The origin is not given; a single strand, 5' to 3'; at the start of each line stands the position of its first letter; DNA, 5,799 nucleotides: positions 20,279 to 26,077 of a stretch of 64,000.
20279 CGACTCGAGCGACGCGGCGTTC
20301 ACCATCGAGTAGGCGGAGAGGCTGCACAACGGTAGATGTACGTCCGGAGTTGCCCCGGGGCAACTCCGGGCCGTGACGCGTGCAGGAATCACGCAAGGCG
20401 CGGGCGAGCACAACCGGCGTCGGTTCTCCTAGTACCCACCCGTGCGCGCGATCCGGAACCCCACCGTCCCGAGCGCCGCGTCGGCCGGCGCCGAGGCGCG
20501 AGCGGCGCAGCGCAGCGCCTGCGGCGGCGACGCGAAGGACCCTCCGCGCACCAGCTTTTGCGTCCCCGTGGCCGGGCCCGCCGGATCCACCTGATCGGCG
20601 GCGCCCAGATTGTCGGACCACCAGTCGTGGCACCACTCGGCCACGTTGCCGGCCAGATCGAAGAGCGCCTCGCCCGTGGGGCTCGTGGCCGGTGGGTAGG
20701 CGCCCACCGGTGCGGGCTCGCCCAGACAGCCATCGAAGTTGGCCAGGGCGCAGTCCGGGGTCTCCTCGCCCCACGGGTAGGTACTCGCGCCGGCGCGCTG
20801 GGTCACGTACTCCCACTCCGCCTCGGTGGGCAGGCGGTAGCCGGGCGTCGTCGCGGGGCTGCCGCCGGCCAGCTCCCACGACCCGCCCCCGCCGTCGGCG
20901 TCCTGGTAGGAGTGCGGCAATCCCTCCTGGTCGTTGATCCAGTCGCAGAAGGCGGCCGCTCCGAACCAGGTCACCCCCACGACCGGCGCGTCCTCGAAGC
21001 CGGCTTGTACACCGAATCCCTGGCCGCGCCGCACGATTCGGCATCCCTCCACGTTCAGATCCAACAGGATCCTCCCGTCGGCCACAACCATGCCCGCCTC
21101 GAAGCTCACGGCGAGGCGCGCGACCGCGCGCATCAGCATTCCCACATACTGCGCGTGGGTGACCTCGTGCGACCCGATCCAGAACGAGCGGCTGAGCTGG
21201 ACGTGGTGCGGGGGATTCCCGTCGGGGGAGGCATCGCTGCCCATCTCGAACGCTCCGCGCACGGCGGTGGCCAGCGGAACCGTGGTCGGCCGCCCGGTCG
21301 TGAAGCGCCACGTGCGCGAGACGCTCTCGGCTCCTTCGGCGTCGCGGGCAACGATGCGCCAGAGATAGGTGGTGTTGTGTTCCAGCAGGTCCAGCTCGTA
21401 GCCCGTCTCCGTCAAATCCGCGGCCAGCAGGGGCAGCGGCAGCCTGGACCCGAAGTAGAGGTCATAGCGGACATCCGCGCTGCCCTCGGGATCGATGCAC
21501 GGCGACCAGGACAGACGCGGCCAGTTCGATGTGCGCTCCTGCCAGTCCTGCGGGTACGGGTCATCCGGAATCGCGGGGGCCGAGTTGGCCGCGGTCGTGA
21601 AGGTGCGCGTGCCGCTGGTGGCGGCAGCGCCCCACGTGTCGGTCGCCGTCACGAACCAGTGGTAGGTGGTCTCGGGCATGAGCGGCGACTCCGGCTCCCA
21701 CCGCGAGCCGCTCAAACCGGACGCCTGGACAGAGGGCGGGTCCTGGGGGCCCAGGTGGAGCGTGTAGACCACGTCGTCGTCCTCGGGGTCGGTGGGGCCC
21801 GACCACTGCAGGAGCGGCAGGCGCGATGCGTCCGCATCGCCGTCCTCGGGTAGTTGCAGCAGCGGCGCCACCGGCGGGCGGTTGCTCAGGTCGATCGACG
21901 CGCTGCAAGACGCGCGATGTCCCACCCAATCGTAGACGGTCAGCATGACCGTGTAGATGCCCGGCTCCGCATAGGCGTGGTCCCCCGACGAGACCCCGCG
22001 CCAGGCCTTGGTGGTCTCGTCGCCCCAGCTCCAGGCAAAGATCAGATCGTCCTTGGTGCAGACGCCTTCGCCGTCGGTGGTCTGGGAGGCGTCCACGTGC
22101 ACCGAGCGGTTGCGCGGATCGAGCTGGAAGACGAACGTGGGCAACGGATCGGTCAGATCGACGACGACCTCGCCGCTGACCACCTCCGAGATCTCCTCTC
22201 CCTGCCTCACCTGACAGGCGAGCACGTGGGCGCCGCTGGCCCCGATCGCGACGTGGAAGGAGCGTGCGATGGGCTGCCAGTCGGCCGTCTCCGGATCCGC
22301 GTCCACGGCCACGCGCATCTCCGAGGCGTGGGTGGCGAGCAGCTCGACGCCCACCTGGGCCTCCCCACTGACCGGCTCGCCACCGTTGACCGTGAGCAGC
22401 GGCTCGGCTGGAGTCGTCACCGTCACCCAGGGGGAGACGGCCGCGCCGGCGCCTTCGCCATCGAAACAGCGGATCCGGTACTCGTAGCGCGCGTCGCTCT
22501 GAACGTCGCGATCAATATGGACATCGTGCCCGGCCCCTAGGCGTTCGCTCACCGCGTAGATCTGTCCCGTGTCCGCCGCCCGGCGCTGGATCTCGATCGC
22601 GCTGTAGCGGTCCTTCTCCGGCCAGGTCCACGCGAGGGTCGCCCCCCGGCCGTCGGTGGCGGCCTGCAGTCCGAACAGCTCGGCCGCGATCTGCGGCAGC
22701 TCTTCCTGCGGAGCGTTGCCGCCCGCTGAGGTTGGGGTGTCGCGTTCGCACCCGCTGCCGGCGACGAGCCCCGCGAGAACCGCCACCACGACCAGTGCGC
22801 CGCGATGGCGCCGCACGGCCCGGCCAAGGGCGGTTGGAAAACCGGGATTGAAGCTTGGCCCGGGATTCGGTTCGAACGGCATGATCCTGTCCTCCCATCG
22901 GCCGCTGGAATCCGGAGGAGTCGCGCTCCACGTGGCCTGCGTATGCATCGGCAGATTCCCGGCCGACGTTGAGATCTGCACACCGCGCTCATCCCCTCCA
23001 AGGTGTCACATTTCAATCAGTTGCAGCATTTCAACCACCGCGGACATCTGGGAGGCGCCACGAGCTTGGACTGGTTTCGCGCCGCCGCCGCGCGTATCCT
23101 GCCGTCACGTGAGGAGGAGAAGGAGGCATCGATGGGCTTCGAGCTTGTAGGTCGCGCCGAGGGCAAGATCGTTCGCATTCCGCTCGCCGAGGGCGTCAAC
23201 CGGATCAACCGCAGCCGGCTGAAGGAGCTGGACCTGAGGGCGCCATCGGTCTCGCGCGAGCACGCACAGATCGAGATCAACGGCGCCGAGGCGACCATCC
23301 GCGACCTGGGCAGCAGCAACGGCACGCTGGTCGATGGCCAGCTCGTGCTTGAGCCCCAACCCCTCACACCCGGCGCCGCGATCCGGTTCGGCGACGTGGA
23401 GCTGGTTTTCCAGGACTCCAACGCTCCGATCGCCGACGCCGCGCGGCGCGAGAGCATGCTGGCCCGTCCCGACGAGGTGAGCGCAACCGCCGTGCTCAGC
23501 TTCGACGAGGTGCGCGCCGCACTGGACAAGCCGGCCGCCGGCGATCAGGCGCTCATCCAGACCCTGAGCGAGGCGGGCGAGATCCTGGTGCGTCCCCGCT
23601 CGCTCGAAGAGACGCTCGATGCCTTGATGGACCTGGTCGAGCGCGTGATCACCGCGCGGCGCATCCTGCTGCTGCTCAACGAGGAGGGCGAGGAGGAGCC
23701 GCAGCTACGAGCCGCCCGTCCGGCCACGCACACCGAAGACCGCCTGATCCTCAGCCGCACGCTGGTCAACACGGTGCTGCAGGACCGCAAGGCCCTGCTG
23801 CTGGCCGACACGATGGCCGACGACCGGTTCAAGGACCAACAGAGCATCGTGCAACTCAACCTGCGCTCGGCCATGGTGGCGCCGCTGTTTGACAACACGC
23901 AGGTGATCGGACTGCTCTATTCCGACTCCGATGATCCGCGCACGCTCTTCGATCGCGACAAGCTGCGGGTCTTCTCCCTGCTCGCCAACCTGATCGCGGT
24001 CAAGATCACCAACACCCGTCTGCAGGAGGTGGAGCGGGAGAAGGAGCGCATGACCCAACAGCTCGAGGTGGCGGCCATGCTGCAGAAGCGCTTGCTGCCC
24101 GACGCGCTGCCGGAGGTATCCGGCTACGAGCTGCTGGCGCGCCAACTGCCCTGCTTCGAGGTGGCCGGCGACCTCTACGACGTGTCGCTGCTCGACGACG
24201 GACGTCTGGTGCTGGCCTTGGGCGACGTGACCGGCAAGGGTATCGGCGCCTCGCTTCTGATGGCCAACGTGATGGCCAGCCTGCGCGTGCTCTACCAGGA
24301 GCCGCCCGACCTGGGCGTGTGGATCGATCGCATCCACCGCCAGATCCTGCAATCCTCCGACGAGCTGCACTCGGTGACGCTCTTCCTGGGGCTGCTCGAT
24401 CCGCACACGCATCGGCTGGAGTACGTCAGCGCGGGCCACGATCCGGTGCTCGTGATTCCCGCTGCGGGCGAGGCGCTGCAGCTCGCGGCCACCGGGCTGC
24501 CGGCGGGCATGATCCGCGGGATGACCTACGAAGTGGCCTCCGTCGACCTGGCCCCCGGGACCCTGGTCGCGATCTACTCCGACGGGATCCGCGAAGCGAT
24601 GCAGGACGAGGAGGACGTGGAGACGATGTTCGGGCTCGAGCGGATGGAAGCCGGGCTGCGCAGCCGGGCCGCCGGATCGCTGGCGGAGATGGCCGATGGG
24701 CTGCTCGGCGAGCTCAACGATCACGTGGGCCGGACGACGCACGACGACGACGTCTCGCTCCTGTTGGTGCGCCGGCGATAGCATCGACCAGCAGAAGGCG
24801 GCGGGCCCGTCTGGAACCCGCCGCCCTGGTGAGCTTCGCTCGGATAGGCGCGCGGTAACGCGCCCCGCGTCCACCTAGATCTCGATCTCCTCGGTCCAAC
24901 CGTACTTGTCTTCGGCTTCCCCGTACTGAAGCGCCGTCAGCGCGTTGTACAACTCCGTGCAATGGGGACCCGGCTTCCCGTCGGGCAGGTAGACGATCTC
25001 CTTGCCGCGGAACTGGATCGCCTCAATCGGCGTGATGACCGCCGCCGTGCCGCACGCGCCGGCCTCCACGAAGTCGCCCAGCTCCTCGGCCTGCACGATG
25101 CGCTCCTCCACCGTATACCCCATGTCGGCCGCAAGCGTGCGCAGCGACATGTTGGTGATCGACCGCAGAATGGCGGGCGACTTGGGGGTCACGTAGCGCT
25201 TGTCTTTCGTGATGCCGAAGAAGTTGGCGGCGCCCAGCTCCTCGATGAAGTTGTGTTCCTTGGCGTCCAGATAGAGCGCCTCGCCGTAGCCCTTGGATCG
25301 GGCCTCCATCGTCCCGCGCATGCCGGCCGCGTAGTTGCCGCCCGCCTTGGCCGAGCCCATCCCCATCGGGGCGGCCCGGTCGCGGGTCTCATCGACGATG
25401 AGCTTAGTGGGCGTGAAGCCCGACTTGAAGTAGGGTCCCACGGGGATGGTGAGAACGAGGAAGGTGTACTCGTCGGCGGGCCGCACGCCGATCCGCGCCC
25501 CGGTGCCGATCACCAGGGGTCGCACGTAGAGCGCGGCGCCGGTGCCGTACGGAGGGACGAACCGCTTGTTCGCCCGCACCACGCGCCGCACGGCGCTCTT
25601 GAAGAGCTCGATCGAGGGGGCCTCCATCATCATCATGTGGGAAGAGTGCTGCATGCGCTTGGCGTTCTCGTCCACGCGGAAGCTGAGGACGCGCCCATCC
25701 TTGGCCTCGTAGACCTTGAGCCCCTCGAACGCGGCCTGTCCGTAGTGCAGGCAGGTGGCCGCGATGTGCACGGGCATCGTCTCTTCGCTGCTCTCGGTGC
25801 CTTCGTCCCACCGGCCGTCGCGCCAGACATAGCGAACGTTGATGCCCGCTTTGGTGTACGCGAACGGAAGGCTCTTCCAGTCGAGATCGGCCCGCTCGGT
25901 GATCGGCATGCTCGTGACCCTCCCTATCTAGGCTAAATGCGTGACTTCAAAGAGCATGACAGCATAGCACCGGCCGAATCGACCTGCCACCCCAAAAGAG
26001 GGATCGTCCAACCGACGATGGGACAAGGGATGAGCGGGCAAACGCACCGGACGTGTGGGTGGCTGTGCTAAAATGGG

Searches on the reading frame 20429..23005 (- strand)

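Call 55: search_protein_families(library=pfam, proteins=[window:20429-23005:-], max_evalue=0.0001)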
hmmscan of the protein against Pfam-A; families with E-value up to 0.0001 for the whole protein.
window:20429-23005:- (858 aa): 5 families
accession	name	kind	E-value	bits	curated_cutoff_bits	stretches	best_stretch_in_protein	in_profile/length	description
PF03781.23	FGE-sulfatase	-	5.4e-39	134.8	23.3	1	584-854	11-255/255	Sulfatase-modifying factor enzyme 1-like domain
PF18911.6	PKD_4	-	1.1e-07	32.2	27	1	300-368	18-78/85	PKD domain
PF25788.1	Ig_Rha78A_N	-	2.3e-07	31.4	27.4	0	124-198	22-101/105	Rha78A-like, N-terminal immunoglobulin domain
PF00041.27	fn3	-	8.8e-06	26.3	25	0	490-563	10-78/84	Fibronectin type III domain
PF17964.7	Big_10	-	4.4e-05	24.2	22.9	0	433-475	40-81/164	Bacterial Ig domain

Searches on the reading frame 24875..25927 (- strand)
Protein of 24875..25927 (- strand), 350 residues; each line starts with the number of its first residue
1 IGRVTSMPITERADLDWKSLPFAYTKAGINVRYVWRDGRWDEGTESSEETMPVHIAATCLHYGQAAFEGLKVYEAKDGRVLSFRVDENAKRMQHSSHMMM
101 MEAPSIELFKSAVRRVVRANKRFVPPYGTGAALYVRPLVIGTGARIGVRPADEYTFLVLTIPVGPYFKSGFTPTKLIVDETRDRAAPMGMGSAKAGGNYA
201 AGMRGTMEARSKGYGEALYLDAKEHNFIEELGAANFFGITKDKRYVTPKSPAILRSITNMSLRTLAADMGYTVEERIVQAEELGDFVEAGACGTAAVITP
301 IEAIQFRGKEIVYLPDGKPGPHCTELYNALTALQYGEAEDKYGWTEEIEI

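Call 56: search_protein_families(library=pfam, proteins=[window:24875-25927:-], max_evalue=0.0001)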
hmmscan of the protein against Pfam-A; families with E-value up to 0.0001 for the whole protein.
window:24875-25927:- (350 aa): 1 family
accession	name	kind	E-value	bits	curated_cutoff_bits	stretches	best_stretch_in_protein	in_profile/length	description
PF01063.24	Aminotran_4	-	1.6e-30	107.1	28.5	1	66-304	2-223/223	Amino-transferase class IV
